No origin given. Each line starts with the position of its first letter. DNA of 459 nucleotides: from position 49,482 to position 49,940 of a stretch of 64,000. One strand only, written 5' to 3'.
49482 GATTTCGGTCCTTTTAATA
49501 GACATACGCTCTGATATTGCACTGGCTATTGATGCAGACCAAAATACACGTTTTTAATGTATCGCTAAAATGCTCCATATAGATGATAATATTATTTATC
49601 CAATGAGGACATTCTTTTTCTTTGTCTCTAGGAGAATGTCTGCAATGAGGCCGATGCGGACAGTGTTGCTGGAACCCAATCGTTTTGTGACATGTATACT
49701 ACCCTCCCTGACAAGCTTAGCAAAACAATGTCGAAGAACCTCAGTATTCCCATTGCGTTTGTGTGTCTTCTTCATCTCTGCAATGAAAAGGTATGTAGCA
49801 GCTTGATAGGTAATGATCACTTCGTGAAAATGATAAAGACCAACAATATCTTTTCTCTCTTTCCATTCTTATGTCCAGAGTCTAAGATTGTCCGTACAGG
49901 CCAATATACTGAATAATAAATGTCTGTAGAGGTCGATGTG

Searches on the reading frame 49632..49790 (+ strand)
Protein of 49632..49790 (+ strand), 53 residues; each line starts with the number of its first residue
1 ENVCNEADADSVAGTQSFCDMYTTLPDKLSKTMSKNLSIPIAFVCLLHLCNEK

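Call 22: find_related_loci(query=window:49632-49790:+, collection=metagenome_contigs, flank=3000)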
Query seq(53 aa) (53 aa) in metagenome_contigs; peptide patterns used: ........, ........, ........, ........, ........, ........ (x = any residue, [..] = any of these).
513 stretches matched a pattern; 34 encode a relative of the query (tblastn E <= 1e-3); 34 distinct loci.
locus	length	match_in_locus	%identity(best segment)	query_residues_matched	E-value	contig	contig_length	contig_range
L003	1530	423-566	69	6-53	1e-19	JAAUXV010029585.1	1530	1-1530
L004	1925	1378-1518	64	7-53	7e-17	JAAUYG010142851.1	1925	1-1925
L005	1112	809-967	53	1-53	2e-14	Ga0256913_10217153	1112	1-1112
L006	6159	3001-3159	49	1-53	4e-14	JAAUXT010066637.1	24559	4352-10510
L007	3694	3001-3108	64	18-53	5e-13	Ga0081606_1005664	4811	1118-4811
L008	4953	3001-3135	53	9-53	8e-13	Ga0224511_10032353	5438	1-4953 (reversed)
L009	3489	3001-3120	60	14-53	1e-12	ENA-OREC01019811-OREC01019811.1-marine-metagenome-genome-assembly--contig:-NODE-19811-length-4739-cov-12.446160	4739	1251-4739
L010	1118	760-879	58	14-53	2e-12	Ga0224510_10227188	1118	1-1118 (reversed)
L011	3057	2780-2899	58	14-53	6e-12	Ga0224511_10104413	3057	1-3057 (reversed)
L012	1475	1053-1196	48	6-53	2e-11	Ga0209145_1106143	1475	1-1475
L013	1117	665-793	51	11-53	6e-11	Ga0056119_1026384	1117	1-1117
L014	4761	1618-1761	46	6-53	9e-11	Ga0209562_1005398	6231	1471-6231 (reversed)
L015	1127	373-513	49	7-53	9e-11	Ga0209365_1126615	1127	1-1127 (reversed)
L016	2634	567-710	46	6-53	1e-10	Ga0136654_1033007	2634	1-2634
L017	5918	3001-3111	54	17-53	2e-10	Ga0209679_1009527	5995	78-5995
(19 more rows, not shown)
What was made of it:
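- Tried and rejected: It gave 34 more distant animal loci (call 22).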
